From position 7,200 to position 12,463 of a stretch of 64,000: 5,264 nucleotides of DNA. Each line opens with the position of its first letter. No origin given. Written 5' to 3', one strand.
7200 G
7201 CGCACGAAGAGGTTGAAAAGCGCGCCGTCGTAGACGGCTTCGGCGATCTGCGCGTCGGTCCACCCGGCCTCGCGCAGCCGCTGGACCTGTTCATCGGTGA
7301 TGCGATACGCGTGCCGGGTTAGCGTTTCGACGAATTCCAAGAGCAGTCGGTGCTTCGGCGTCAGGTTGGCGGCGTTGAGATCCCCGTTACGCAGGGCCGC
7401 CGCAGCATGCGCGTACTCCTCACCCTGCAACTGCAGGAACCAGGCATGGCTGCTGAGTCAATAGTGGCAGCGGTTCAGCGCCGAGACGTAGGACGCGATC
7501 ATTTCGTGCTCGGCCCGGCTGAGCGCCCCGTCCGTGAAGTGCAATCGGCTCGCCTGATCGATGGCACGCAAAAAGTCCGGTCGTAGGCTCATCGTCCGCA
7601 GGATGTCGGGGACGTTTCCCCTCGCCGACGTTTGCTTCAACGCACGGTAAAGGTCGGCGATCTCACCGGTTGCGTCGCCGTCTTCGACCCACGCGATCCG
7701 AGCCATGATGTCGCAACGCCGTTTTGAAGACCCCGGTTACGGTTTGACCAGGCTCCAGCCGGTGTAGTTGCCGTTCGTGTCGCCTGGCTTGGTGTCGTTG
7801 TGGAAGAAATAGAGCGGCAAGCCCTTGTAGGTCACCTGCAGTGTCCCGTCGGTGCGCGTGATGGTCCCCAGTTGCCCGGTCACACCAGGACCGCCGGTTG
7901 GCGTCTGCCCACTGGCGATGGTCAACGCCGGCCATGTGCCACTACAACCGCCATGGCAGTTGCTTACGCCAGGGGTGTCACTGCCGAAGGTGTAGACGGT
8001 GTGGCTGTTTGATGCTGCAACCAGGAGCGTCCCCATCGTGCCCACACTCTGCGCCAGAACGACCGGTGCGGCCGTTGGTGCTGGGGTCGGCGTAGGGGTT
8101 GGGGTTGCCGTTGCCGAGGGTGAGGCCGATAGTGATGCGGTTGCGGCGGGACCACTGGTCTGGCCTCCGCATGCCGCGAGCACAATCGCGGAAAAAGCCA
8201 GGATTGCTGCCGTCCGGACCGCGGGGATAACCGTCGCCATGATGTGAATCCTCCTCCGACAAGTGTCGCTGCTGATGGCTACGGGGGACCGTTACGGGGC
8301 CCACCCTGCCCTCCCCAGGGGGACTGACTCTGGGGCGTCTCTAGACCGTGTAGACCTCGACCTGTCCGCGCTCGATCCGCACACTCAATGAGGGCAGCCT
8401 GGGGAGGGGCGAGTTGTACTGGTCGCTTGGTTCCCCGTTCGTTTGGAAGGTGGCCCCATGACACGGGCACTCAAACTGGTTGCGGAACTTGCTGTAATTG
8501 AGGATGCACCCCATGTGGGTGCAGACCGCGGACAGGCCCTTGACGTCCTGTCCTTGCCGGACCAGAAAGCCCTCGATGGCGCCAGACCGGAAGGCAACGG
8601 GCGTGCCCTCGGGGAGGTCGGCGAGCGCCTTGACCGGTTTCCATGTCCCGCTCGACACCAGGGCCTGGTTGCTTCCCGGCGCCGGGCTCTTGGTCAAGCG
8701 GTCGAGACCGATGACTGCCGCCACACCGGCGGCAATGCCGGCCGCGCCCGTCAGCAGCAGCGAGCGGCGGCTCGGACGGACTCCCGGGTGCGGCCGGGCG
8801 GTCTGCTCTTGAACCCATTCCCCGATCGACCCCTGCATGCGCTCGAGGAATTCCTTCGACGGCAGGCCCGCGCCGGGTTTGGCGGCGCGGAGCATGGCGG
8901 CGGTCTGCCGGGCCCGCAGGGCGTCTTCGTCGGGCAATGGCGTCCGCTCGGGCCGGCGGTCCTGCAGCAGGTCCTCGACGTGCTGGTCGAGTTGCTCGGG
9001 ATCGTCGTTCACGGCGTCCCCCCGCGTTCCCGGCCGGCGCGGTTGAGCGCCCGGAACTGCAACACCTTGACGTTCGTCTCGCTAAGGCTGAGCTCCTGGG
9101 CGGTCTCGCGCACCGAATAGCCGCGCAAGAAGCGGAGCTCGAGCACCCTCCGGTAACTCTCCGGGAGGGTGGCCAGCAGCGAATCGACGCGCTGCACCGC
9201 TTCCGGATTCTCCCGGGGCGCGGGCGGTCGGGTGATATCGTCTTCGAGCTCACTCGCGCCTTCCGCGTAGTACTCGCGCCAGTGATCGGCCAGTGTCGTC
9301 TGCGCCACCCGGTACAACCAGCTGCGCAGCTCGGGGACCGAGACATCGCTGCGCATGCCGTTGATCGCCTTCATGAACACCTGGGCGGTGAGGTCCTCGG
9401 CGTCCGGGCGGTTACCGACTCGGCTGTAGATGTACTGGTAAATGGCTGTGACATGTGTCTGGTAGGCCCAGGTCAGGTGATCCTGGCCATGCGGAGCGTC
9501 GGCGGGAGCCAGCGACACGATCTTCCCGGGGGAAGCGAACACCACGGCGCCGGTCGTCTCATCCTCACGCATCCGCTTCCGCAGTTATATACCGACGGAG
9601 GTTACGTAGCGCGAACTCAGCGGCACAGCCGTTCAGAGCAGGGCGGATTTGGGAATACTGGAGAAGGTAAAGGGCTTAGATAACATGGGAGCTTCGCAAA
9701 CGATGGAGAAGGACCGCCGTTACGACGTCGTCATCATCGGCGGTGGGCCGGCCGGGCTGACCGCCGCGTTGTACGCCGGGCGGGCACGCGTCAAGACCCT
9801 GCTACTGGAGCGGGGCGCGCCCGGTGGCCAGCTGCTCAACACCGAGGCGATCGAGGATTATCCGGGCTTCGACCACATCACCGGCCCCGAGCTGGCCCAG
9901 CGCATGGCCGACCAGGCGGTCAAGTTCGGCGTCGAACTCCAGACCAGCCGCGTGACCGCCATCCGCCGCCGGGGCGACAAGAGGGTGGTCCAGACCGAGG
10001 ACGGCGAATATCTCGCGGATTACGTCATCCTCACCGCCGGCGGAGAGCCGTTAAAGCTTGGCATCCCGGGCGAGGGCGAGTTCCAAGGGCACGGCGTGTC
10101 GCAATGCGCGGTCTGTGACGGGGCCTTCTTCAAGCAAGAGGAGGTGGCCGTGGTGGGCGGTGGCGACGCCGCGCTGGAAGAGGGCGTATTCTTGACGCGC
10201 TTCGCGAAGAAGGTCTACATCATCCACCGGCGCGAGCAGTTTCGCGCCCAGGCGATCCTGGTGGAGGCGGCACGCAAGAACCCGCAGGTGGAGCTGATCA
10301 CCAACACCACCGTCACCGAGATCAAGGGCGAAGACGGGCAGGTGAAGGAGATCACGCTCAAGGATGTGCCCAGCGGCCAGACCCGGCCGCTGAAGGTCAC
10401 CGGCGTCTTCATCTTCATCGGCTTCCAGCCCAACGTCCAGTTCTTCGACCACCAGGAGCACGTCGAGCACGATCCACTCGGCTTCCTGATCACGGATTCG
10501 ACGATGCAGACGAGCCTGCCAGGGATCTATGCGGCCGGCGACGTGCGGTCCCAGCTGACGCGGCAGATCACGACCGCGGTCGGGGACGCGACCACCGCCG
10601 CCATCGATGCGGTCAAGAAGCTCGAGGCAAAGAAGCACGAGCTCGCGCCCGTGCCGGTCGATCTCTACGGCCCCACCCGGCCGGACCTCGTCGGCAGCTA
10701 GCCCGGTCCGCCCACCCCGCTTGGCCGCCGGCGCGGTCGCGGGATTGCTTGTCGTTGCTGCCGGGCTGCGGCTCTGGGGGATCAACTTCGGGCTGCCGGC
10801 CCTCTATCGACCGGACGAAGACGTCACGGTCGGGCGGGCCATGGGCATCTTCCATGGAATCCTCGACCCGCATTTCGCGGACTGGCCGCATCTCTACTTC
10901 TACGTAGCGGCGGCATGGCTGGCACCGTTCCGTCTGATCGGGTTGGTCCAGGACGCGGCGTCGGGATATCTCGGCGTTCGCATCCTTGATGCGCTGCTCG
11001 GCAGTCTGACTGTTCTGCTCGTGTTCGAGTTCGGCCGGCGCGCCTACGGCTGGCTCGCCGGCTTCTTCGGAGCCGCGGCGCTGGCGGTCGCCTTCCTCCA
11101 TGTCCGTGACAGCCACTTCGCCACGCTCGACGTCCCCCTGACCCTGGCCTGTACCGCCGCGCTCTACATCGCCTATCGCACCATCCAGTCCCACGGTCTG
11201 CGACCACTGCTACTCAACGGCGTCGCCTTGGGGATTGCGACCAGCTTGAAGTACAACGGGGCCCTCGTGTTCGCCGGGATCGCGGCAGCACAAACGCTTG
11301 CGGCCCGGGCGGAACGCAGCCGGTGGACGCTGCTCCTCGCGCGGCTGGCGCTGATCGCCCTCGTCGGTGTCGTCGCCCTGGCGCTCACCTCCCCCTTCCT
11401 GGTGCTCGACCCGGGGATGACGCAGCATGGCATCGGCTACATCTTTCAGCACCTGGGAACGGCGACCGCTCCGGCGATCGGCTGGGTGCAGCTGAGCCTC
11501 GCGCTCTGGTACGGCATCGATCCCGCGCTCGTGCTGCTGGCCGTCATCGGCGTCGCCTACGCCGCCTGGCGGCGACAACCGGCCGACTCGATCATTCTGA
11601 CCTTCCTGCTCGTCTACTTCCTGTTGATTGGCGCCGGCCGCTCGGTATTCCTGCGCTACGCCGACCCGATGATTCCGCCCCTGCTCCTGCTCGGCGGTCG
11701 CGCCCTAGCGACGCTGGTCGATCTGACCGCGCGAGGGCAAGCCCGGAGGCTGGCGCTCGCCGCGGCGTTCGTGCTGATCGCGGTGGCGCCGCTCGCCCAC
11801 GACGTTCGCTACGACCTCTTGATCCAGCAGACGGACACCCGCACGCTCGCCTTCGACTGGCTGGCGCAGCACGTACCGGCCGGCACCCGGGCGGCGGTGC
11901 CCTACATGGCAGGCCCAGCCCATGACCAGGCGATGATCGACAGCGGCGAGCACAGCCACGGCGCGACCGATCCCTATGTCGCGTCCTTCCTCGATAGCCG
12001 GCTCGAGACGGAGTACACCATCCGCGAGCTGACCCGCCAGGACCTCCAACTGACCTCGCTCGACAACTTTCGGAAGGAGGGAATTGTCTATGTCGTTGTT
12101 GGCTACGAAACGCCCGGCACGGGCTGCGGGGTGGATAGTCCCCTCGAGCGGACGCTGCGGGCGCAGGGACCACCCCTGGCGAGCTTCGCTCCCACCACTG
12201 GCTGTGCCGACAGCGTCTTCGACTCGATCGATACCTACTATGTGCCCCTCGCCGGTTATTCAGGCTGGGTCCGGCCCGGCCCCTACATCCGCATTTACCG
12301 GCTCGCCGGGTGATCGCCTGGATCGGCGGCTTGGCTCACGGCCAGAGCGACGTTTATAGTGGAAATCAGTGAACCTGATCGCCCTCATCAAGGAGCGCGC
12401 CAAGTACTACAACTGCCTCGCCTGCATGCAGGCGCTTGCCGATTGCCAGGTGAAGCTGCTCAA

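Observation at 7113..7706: In-frame TGA at the CxxC redox site of an AhpD/CMD-family gene: candidate selenocysteine (C-H-Y-U) with a SECIS-like hairpin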

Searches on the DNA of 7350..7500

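Call 51: search_rna_families(source=window, start=7350, end=7500, threshold=evalue, max_evalue=10)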
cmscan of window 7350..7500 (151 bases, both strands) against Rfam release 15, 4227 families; matches with E-value up to 10: 2.
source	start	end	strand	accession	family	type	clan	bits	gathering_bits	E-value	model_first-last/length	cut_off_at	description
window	7374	7406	-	RF01340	CRISPR-DR29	Gene; CRISPR;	-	11.7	39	8.9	1-37/37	no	CRISPR RNA direct repeat element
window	7370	7409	+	RF01268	SCARNA2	Gene; snRNA; snoRNA; scaRNA;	-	8.1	48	3.8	191-230/420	no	Small Cajal body-specific RNA 2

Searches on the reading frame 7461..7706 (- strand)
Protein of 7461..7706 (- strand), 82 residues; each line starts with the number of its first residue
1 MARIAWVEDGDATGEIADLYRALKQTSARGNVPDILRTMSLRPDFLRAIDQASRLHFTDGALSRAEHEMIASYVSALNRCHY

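Call 13: find_encoding_contigs(protein=window:7461-7706:-, flank=10000, max_places=6)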
Protein seq(82 aa) (82 aa): no gene with exactly this product is on record in the collection.

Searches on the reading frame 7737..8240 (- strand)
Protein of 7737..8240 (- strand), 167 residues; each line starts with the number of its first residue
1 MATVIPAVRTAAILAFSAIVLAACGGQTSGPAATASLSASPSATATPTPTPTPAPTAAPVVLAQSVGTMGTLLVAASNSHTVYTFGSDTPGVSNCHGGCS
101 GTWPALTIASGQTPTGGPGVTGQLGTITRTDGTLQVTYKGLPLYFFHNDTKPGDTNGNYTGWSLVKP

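Call 26: search_protein_families(library=pfam, proteins=[window:7737-8240:-], max_evalue=0.0001)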
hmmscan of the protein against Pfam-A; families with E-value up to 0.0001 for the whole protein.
window:7737-8240:- (167 aa): 1 family
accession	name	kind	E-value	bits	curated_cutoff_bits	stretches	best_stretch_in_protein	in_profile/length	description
PF03640.20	Lipoprotein_15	-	4.1e-23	81.1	24.4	2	125-162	1-43/47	Secreted repeat of unknown function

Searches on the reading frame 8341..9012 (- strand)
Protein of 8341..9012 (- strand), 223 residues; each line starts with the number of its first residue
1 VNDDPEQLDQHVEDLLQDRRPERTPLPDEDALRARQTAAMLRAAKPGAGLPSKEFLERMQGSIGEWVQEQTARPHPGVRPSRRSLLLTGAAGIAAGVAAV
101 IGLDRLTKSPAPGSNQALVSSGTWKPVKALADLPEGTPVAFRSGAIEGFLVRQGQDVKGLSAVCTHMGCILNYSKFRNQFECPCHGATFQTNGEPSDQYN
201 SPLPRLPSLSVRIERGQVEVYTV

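Call 26: search_protein_families(library=pfam, proteins=[window:8341-9012:-], max_evalue=0.0001)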
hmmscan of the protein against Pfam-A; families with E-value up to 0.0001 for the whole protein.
window:8341-9012:- (223 aa): 1 family
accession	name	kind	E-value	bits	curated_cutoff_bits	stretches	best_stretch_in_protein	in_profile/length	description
PF00355.32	Rieske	-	3.5e-13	49.7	20.3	1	123-196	1-76/88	Rieske [2Fe-2S] domain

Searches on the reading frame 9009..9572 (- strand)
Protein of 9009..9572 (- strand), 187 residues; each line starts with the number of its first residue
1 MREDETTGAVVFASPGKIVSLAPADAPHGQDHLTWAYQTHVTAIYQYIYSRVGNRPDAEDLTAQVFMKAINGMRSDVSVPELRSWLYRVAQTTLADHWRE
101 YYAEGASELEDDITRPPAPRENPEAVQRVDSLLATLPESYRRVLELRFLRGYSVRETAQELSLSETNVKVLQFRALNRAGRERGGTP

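Call 26: search_protein_families(library=pfam, proteins=[window:9009-9572:-], max_evalue=0.0001)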
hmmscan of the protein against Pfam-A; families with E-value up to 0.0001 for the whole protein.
window:9009-9572:- (187 aa): 4 families
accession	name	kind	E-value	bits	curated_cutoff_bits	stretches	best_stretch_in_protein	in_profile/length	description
PF08281.18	Sigma70_r4_2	-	1.6e-12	47.3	25.7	1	127-177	2-52/54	Sigma-70, region 4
PF04545.22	Sigma70_r4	-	1.8e-10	40.6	24.1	1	132-178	1-47/50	Sigma-70, region 4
PF04542.20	Sigma70_r2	-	1.1e-09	38.3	24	1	37-100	2-67/71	Sigma-70 region 2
PF07638.17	Sigma70_ECF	-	3.4e-05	24.2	21.1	1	130-169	131-169/185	ECF sigma factor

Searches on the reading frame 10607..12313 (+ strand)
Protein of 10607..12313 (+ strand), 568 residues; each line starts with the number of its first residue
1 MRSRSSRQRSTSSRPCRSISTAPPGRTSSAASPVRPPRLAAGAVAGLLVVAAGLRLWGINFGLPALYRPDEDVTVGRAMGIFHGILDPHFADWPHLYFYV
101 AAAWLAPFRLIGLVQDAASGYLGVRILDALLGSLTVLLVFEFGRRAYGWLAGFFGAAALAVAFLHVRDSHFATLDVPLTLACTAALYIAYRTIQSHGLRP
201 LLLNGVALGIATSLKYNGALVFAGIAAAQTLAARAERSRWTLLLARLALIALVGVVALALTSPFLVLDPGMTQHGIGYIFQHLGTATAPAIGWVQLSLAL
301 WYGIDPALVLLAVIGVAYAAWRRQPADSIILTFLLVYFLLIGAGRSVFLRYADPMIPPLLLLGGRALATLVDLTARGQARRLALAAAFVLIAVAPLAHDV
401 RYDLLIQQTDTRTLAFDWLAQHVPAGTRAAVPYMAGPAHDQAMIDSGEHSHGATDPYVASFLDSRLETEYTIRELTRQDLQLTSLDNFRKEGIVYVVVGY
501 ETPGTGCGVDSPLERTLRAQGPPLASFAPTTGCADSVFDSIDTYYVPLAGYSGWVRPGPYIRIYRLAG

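Call 26: search_protein_families(library=pfam, proteins=[window:10607-12313:+], max_evalue=0.0001)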
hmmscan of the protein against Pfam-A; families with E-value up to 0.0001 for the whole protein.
window:10607-12313:+ (568 aa): 2 families
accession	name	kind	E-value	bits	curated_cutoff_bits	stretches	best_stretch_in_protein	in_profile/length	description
PF13231.12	PMT_2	-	9.2e-13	49.1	26.1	1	121-265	21-158/160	Dolichyl-phosphate-mannose-protein mannosyltransferase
PF02366.24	PMT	-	2.8e-10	40.6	22.7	1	120-232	81-201/245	Dolichyl-phosphate-mannose-protein mannosyltransferase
